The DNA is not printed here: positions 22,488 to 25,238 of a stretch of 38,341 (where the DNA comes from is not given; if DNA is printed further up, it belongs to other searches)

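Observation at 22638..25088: Single ORF fusing an AT3 acyltransferase to an ArnT/PMT-like GT-C glycosyltransferase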

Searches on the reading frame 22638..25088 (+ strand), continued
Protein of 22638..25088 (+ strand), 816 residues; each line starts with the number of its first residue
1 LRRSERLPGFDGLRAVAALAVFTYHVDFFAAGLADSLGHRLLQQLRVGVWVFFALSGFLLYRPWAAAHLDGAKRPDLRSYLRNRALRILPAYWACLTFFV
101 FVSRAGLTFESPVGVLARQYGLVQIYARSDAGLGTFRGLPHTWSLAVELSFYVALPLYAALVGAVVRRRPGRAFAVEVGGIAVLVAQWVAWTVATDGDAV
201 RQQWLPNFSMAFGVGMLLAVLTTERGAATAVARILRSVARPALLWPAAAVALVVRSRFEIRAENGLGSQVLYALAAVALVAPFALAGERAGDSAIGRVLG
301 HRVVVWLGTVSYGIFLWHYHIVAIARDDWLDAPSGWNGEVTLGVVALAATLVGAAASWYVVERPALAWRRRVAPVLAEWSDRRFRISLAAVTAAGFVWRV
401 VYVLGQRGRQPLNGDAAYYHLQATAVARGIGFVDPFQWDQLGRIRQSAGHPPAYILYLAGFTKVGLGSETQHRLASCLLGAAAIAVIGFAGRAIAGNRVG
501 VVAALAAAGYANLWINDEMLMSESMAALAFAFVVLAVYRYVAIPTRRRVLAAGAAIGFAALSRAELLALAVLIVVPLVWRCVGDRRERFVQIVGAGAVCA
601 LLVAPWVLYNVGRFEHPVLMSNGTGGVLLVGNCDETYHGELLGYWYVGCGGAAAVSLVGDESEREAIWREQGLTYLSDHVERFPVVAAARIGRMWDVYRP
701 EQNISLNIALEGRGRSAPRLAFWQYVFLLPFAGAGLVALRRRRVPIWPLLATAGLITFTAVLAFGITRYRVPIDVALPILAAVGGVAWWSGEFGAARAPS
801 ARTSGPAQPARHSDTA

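Call 27: search_protein_families(library=pfam, proteins=[P0014, P0019, P0021, P0025, P0034, P0039, P0040, P0065, P0073], max_evalue=0.001)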
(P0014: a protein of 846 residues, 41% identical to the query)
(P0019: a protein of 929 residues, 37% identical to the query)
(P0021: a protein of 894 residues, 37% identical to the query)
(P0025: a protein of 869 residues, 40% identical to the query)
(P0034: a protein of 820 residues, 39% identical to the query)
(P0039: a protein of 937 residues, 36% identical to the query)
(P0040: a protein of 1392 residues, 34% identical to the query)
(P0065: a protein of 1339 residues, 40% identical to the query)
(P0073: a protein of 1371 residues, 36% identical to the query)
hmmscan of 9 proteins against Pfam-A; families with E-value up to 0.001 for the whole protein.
P0014 (846 aa): 2 families
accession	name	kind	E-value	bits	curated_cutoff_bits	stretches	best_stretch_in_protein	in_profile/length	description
PF01757.29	Acyl_transf_3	-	1.7e-24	86.9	31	1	463-810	3-325/326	Acyltransferase domain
PF13231.12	PMT_2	-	5.6e-08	33.6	26.1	1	90-249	1-158/160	Dolichyl-phosphate-mannose-protein mannosyltransferase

P0019 (929 aa): 2 families
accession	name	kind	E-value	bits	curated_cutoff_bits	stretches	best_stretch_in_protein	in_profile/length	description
PF01757.29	Acyl_transf_3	-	3.2e-28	99.2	31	1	528-889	2-323/326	Acyltransferase domain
PF13231.12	PMT_2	-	3.4e-09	37.5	26.1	1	110-242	1-133/160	Dolichyl-phosphate-mannose-protein mannosyltransferase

P0021 (894 aa): 2 families
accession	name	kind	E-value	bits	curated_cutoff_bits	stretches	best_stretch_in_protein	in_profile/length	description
PF01757.29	Acyl_transf_3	-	1e-26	94.2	31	1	496-857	2-322/326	Acyltransferase domain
PF13231.12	PMT_2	-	5.1e-11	43.5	26.1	1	110-273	1-158/160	Dolichyl-phosphate-mannose-protein mannosyltransferase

P0025 (869 aa): 2 families
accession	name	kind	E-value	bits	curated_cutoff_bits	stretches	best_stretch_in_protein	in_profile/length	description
PF01757.29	Acyl_transf_3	-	1.6e-23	83.7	31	1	460-812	4-325/326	Acyltransferase domain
PF13231.12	PMT_2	-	4.2e-09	37.2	26.1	1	92-254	1-157/160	Dolichyl-phosphate-mannose-protein mannosyltransferase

P0034 (820 aa): 2 families
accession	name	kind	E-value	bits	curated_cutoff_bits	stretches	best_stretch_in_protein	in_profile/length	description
PF01757.29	Acyl_transf_3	-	1.8e-26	93.4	31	1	456-805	3-321/326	Acyltransferase domain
PF13231.12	PMT_2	-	1.3e-11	45.4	26.1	1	77-230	3-157/160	Dolichyl-phosphate-mannose-protein mannosyltransferase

P0039 (937 aa): 2 families
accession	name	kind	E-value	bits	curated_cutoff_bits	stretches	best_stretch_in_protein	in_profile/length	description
PF01757.29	Acyl_transf_3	-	1.4e-29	103.6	31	1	540-899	2-324/326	Acyltransferase domain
PF13231.12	PMT_2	-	1.6e-10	41.9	26.1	1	104-237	1-134/160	Dolichyl-phosphate-mannose-protein mannosyltransferase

P0040 (1392 aa): 2 families
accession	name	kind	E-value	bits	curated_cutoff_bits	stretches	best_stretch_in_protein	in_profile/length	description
PF01757.29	Acyl_transf_3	-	9.2e-22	78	31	1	16-371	3-325/326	Acyltransferase domain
PF13231.12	PMT_2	-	8.1e-06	26.6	26.1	1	455-613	2-158/160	Dolichyl-phosphate-mannose-protein mannosyltransferase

P0065 (1339 aa): 1 family
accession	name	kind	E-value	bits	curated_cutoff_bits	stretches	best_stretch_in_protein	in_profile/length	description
PF13231.12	PMT_2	-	5.1e-11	43.5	26.1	2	381-541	2-160/160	Dolichyl-phosphate-mannose-protein mannosyltransferase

P0073 (1371 aa): 1 family
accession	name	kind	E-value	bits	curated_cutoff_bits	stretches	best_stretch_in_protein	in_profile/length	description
PF13231.12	PMT_2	-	3.1e-12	47.4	26.1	2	454-611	2-157/160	Dolichyl-phosphate-mannose-protein mannosyltransferase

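Call 30: find_encoding_contigs(protein=P0008, flank=10000, max_places=2)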
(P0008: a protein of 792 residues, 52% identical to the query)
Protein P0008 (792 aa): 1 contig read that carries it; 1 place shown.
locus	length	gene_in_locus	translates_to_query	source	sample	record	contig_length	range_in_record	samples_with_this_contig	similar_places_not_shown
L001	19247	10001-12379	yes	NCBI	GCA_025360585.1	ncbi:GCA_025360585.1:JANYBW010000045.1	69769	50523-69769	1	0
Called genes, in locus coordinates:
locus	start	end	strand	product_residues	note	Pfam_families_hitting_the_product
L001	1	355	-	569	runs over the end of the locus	PF07969:Amidohydro_3, PF01979:Amidohydro_1 (weak)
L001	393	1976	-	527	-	PF01839:FG-GAP (faint), PF13517:FG-GAP_3 (weak)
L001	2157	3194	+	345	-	PF08240:ADH_N, PF16912:Glu_dehyd_C, PF00107:ADH_zinc_N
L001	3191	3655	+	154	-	-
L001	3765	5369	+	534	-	-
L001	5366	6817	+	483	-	PF13231:PMT_2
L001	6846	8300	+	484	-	PF00535:Glycos_transf_2, PF13489:Methyltransf_23, PF07021:MetW (weak), PF08241:Methyltransf_11, PF08242:Methyltransf_12, PF13649:Methyltransf_25, PF13847:Methyltransf_31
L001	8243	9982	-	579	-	-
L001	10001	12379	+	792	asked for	PF01757:Acyl_transf_3, PF13231:PMT_2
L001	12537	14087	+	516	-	PF00890:FAD_binding_2 (weak), PF01266:DAO (weak), PF01494:FAD_binding_3 (weak), PF01946:Thi4 (weak), PF12831:FAD_oxidored (weak), PF13450:NAD_binding_8, PF13738:Pyr_redox_3 (faint), PF01593:Amino_oxidase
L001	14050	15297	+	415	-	PF01757:Acyl_transf_3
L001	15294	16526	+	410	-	PF01757:Acyl_transf_3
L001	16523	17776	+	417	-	PF01757:Acyl_transf_3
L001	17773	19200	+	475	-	-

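Call 31: find_encoding_contigs(protein=P0047, flank=10000, max_places=2)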
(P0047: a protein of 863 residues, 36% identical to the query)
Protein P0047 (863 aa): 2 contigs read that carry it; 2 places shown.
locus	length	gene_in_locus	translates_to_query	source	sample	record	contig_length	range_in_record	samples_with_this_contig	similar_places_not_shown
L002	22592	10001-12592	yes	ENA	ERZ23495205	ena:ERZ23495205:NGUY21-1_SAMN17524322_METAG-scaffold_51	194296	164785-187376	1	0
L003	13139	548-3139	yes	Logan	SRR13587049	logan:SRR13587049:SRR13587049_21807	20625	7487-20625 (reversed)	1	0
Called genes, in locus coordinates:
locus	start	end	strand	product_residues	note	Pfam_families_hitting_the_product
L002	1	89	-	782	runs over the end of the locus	PF03235:GmrSD_N, PF04326:SLFN_AlbA_2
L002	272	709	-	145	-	PF03641:Lysine_decarbox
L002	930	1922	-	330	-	-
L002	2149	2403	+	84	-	PF00296:Bac_luciferase (weak)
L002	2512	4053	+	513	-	PF01039:Carboxyl_trans, PF03255:ACCA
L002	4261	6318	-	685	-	PF01757:Acyl_transf_3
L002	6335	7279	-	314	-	PF00800:PDT, PF01842:ACT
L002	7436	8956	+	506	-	-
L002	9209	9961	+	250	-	PF00753:Lactamase_B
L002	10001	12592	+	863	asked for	PF01757:Acyl_transf_3, PF13231:PMT_2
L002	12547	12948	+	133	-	PF10066:DUF2304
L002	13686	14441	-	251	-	PF13489:Methyltransf_23, PF08241:Methyltransf_11 (weak), PF08242:Methyltransf_12 (weak)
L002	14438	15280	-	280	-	PF01522:Polysacc_deac_1, PF11959:DUF3473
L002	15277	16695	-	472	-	PF13231:PMT_2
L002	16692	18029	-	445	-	PF13231:PMT_2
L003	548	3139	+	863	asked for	PF01757:Acyl_transf_3, PF13231:PMT_2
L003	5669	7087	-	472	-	PF13231:PMT_2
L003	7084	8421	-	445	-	PF13231:PMT_2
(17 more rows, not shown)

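Call 32: find_encoding_contigs(protein=P0034, flank=10000, max_places=2)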
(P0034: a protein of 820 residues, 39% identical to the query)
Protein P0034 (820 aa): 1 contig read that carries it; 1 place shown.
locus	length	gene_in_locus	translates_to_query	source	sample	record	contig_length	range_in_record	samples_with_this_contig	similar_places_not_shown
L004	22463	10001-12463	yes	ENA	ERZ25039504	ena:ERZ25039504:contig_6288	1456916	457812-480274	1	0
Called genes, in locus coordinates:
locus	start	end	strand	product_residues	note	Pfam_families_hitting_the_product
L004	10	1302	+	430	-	PF03734:YkuD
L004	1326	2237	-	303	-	PF03405:FA_desaturase_2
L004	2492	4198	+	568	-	PF07995:GSDH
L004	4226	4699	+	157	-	PF00160:Pro_isomerase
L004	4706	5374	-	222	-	PF00730:HhH-GPD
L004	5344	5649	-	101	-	PF17653:DUF5522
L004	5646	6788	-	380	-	-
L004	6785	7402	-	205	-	-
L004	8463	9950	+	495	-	PF00890:FAD_binding_2 (weak), PF01266:DAO, PF01593:Amino_oxidase, PF01946:Thi4 (weak), PF03486:HI0933_like (faint), PF07992:Pyr_redox_2 (faint), PF13450:NAD_binding_8, PF13738:Pyr_redox_3 (weak), +1 more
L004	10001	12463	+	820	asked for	PF13231:PMT_2, PF01757:Acyl_transf_3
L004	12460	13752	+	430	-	PF13231:PMT_2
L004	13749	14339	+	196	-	-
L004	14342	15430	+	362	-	-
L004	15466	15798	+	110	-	-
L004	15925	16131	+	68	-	-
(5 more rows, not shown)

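Call 34: search_protein_families(library=ncbifam, proteins=[window:22638-25088:+], max_evalue=0.001)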
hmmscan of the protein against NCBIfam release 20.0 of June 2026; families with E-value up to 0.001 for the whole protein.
window:22638-25088:+ (816 aa): 0 families

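Call 40: predict_structure(alignment_id=A1)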
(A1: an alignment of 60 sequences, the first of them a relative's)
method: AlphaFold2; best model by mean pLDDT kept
length: 816 residues; sequences in the alignment: 60
mean_pLDDT: 90.8   pTM: 0.81
mean pLDDT of the five models: 90.8, 90.0, 89.7, 89.6, 89.5
residues with pLDDT >= 90: 614; 70-90: 153; 50-70: 27; < 50: 22
segments of 3 or more residues with pLDDT < 50: 1-4, 800-816
pLDDT, mean of each block of 10 residues (from residue 1): 65 97 94 85 95 96 96 91 88 91 80 84 84 69 88 94 97 96 96 88 90 96 88 86 90 93 89 96 91 93 96 94 91 74 95 95 87 68 93 95 79 92 97 94 94 98 96 97 98 97 98 94 97 98 98 98 97 97 97 98 98 95 92 96 91 83 94 96 98 96 89 87 96 97 97 97 92 98 95 63 44 42
secondary structure, 60 per line:
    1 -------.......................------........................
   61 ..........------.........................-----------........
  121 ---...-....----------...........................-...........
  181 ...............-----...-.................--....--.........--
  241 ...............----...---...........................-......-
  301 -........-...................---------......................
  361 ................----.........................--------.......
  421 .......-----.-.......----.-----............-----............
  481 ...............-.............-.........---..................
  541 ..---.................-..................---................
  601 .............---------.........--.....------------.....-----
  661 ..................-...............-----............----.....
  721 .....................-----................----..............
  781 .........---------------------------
elements in order (helices of 4 or more, strands of 3 or more residues): H8-30 H37-70 H77-101 H113-120 H128-131 H142-168 H170-195 H205-221 H224-227 H230-238 H241-255 H266-292 H294-299 H302-309 H311-329 H339-376 H381-405 H414-427 H435-441 H452-463 H469-495 H497-509 H511-519 H523-542 H546-562 H564-581 H585-613 H623-631 H634-638 H651-655 H661-678 H680-694 H700-711 H716-741 H747-762 H767-789

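Call 42: fold_search(model_id=the predicted structure, library=pdb)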
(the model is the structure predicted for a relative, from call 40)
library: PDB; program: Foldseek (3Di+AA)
matches with E <= 10: 146; with E <= 0.001: 0
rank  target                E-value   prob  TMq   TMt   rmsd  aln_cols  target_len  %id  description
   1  8age_A                4.0e-03  1.00  0.29  0.35  12.5       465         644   10  Structure of yeast oligosaccharylransferase complex with acceptor peptide bound (released 2022-12-07)
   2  3wak                  5.9e-03  1.00  0.28  0.27  14.8       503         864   16  Crystal structure of the Archaeoglobus fulgidus oligosaccharyltransferase (O29867_ARCFU) in the apo form (released 2013-10-30)
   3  7e9s_A                5.9e-03  1.00  0.29  0.27  10.8       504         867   16  Archaeal oligosaccharyltransferase AglB from Archaeoglobus fulgidus in complex with an inhibitory peptide and a dolich (released 2021-09-08)
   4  9n9j_I                9.8e-03  1.00  0.30  0.34  14.5       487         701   11  Structure of a GRP94 folding intermediate engaged with a CCDC134- and FKBP11-bound secretory translocon (released 2025-11-19)
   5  8agc_A                1.1e-02  1.00  0.32  0.37  11.1       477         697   11  Structure of yeast oligosaccharylransferase complex with lipid-linked oligosaccharide and non-acceptor peptide bound (released 2022-12-07)
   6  5gmy_A                1.1e-02  1.00  0.28  0.27  16.2       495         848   14  Crystal structure of the Archaeoglobus fulgidus oligosaccharyltransferase (O29867_ARCFU) tethered with an acceptor pep (released 2017-02-01)
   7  6gxc_A                1.2e-02  1.00  0.30  0.35  11.7       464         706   11  Bacterial oligosaccharyltransferase PglB in complex with an inhibitory peptide and a reactive lipid-linked oligosaccha (released 2018-11-14)
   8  9i5k_A                1.5e-02  1.00  0.28  0.44  14.6       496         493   12  Structure of the Chaetomium thermophilum Pmt4 homodimer (C2 symmetry) (released 2025-12-24)
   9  8agb_A                1.6e-02  1.00  0.32  0.39  14.3       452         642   10  Structure of yeast oligosaccharylransferase complex with lipid-linked oligosaccharide bound (released 2022-12-07)
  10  5ogl_A                2.1e-02  1.00  0.31  0.35  11.4       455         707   12  Structure of bacterial oligosaccharyltransferase PglB in complex with an acceptor peptide and an lipid-linked oligosac (released 2017-10-25)
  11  9i5l_A                2.3e-02  1.00  0.23  0.26   3.9       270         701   14  Structure of the Chaetomium thermophilum Pmt4 homodimer (C1 symmetry) (released 2025-12-24)
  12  6p25_A                2.4e-02  1.00  0.21  0.23   5.7       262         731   19  Structure of S. cerevisiae protein O-mannosyltransferase Pmt1-Pmt2 complex bound to the sugar donor and a peptide acce (released 2019-07-10)
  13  6p25_B                3.5e-02  1.00  0.22  0.26   5.9       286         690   11  Structure of S. cerevisiae protein O-mannosyltransferase Pmt1-Pmt2 complex bound to the sugar donor and a peptide acce (released 2019-07-10)
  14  6ezn_F                3.7e-02  1.00  0.31  0.38  13.5       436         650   11  Cryo-EM structure of the yeast oligosaccharyltransferase (OST) complex (released 2018-01-17)
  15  6s7t_A                4.5e-02  1.00  0.30  0.34  13.6       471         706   11  Cryo-EM structure of human oligosaccharyltransferase complex OST-B (released 2019-12-18)
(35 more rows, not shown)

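Call 46: search_solved_structures(query=A1, max_evalue=10, show_alignments=0)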
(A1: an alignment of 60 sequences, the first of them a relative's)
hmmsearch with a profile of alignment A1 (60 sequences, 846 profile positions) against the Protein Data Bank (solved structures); distinct sequences matched with E-value up to 10: 1.
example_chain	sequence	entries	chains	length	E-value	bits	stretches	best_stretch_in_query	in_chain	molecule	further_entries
8qkd_A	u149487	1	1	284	7.5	7.4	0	631-681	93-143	sc-CC-5-24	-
